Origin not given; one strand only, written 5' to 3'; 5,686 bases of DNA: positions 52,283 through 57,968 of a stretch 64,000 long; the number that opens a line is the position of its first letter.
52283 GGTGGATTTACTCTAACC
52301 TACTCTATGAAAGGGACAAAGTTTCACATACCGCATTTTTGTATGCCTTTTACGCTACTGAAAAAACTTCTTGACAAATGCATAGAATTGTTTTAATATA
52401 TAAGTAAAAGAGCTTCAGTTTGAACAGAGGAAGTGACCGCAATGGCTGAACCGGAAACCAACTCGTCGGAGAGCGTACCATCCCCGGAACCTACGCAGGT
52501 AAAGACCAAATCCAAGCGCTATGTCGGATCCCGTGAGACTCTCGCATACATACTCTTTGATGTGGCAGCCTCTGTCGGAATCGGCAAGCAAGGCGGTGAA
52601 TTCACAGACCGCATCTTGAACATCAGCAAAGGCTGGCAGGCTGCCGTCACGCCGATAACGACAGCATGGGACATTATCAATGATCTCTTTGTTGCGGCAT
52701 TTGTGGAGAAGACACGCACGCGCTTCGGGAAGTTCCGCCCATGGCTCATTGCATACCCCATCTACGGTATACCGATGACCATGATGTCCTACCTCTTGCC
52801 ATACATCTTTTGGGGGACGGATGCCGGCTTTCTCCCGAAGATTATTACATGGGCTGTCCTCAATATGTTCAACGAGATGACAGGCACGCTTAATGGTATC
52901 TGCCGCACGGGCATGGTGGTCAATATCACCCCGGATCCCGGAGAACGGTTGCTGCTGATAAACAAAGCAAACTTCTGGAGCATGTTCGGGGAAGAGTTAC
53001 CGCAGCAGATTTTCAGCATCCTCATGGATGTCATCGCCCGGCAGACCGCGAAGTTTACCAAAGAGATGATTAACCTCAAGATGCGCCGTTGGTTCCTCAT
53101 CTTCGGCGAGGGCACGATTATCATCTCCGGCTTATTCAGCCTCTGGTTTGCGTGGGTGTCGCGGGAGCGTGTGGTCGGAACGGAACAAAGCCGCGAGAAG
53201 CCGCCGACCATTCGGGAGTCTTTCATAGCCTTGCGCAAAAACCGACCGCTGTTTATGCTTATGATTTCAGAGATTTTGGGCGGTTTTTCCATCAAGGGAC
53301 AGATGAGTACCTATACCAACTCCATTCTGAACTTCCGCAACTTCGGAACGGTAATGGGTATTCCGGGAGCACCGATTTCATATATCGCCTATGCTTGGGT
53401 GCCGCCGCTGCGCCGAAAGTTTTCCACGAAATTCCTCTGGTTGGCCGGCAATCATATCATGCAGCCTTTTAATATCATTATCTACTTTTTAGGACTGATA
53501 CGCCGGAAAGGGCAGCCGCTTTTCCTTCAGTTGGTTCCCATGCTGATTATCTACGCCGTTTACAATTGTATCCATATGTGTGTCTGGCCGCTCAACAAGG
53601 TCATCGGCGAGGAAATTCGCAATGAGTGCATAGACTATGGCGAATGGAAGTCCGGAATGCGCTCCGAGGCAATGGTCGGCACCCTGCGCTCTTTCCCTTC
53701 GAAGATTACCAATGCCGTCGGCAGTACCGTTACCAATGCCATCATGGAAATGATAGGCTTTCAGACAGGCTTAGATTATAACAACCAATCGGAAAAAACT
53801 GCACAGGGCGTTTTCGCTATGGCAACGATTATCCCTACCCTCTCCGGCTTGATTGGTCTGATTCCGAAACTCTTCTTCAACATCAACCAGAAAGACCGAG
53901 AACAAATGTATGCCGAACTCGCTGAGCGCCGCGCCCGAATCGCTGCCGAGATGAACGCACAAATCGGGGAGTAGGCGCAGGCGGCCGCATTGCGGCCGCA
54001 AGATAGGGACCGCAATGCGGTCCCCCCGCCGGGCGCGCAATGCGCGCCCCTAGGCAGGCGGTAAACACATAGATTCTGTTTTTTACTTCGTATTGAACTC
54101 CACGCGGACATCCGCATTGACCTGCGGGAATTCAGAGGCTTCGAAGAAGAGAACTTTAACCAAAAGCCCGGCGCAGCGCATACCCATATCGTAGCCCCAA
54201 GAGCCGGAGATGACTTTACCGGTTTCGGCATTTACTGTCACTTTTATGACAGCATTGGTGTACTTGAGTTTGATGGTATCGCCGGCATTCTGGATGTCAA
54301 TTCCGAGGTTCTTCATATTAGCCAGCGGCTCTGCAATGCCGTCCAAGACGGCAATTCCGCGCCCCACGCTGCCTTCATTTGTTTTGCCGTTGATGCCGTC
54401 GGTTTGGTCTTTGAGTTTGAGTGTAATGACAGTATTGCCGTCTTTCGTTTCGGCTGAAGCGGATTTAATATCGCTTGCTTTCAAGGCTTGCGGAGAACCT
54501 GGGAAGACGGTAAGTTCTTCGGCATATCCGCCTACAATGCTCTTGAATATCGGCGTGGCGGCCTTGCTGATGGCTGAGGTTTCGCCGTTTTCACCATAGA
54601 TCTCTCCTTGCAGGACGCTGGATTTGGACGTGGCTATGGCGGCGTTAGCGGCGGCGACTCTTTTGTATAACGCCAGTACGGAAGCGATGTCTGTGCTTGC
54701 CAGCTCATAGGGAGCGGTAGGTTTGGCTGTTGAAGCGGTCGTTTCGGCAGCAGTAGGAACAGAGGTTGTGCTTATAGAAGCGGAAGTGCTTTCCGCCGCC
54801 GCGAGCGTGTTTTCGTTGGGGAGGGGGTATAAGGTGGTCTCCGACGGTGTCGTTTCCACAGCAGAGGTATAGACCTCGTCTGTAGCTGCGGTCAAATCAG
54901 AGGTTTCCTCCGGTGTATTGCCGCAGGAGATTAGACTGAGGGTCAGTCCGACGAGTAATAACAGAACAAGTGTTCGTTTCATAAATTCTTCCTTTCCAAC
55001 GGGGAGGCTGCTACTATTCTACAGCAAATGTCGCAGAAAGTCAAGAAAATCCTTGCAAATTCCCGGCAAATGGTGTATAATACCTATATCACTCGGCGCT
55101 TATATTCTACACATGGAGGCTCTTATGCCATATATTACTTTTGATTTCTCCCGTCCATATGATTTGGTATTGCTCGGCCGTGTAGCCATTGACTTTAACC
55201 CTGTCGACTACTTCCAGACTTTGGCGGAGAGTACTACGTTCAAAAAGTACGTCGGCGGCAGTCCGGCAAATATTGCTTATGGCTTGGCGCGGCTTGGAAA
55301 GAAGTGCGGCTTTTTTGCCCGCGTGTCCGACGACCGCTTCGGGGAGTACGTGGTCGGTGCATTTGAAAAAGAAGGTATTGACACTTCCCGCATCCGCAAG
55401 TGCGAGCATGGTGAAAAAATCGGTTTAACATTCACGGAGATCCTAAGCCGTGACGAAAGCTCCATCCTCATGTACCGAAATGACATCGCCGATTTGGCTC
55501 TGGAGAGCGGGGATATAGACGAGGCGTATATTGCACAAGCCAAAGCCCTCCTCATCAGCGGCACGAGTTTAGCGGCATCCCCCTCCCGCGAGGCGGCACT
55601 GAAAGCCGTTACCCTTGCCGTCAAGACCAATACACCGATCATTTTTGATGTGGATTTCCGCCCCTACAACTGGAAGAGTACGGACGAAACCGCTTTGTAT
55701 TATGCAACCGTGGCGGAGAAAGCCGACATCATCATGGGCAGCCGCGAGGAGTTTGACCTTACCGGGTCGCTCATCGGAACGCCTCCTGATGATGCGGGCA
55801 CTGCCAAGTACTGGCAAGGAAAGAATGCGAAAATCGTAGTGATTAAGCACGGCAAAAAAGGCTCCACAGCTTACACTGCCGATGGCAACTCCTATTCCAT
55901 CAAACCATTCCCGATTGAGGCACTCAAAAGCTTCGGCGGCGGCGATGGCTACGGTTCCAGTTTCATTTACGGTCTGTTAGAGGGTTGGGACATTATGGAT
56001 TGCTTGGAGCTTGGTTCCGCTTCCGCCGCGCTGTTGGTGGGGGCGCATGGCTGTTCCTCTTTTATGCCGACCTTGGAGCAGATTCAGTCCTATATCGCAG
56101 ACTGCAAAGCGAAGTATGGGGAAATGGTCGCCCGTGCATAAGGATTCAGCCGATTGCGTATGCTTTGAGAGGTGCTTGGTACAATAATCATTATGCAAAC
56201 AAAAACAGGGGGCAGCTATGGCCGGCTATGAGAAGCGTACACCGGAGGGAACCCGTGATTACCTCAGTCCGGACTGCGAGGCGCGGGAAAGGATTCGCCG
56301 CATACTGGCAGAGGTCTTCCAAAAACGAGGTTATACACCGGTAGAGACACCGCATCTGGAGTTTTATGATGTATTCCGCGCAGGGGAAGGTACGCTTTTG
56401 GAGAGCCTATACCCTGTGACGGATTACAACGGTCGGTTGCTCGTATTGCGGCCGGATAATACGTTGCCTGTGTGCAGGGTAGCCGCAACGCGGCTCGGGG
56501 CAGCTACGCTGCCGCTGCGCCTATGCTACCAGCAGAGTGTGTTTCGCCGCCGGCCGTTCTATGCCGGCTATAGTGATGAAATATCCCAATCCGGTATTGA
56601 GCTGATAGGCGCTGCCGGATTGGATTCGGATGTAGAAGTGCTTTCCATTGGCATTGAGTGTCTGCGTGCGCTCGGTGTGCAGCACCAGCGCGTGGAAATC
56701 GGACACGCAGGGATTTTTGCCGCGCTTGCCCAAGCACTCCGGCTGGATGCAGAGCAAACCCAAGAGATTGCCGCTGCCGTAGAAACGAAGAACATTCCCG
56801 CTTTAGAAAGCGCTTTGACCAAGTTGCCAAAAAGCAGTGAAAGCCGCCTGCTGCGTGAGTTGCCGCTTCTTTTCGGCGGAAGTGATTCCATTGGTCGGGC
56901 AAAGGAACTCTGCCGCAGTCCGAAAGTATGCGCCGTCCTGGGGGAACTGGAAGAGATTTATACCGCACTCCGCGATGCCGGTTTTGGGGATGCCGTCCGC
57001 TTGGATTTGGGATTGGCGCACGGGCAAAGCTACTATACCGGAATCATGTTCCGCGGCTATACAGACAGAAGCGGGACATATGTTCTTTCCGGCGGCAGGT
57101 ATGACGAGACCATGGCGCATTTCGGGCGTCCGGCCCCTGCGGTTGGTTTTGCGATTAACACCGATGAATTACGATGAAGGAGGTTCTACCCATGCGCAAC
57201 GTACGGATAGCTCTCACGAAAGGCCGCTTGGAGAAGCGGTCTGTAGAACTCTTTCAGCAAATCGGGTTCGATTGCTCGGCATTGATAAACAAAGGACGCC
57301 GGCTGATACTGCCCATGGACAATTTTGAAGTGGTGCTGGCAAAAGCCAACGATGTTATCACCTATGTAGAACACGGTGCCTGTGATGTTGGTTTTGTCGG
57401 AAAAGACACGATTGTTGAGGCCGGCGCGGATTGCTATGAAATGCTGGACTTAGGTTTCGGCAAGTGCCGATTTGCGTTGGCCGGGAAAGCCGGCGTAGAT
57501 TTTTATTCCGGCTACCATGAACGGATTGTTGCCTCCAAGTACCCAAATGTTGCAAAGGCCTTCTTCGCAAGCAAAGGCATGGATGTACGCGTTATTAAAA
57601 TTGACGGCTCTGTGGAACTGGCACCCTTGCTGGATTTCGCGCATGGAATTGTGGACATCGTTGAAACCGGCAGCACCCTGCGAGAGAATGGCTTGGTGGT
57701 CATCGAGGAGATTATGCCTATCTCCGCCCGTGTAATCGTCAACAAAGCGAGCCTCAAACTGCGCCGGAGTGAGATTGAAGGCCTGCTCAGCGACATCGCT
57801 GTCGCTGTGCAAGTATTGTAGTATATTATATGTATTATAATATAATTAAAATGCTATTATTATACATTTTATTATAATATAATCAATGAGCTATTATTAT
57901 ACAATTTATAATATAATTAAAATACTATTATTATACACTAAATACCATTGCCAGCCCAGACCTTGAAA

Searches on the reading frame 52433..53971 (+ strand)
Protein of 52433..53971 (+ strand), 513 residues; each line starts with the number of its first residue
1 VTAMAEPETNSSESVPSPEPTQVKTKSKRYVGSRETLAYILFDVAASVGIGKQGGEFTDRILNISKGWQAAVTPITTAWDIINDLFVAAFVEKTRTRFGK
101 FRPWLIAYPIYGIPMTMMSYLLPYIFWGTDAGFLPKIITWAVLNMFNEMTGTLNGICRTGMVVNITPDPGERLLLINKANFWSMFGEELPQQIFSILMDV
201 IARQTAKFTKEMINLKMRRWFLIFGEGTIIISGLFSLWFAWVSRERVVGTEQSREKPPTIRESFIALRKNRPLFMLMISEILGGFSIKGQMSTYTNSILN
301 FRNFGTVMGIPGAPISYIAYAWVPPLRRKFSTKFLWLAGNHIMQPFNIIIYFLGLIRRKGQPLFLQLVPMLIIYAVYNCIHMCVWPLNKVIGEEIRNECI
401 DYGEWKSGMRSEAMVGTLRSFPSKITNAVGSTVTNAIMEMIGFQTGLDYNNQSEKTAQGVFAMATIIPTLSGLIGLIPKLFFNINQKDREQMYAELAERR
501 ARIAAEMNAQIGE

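Call 65: search_protein_families(library=pfam, proteins=[window:52433-53971:+], max_evalue=0.00001)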
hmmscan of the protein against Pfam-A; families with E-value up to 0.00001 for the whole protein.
window:52433-53971:+ (513 aa): 1 family
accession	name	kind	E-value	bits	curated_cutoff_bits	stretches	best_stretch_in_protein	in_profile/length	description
PF13347.12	MFS_2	-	3.2e-35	121.9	27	1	37-485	7-426/427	MFS/sugar transport protein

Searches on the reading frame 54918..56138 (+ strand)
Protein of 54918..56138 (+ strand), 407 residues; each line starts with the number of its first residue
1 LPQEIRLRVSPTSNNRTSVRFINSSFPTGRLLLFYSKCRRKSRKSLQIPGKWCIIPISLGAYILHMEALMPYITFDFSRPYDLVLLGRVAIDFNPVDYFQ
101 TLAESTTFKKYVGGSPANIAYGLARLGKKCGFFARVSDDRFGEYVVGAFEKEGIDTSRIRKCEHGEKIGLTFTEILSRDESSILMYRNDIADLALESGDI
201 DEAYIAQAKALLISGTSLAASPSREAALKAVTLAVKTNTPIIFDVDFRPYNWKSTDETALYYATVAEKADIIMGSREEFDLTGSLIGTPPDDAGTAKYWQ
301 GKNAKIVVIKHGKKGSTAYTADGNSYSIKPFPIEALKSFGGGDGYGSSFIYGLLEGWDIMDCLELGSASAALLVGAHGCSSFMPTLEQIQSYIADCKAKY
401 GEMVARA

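Call 65: search_protein_families(library=pfam, proteins=[window:54918-56138:+], max_evalue=0.00001)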
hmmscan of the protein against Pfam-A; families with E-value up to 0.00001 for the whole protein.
window:54918-56138:+ (407 aa): 1 family
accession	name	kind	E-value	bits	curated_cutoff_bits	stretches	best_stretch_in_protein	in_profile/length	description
PF00294.29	PfkB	-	7e-54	183.6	25.8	1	83-385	4-301/302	pfkB family carbohydrate kinase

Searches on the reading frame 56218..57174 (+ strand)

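Call 65: search_protein_families(library=pfam, proteins=[window:56218-57174:+], max_evalue=0.00001)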
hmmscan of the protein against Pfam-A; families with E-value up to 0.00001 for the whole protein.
window:56218-57174:+ (319 aa): 1 family
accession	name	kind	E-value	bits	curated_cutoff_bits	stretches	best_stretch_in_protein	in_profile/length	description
PF13393.11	tRNA-synt_His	-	1.2e-81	274.8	25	1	11-318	1-308/308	Histidyl-tRNA synthetase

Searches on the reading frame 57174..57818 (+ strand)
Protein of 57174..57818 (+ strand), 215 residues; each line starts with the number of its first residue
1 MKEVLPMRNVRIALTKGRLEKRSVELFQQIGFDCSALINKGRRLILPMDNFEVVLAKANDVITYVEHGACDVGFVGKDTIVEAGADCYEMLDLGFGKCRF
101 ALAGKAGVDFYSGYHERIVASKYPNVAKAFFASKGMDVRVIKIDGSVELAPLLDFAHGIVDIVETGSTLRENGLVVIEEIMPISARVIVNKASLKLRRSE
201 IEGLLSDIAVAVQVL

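Call 65: search_protein_families(library=pfam, proteins=[window:57174-57818:+], max_evalue=0.00001)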
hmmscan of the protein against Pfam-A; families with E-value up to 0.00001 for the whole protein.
window:57174-57818:+ (215 aa): 1 family
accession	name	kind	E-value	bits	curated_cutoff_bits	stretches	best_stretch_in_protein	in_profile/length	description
PF01634.23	HisG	-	5e-53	179.7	25.5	1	57-208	1-156/158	ATP phosphoribosyltransferase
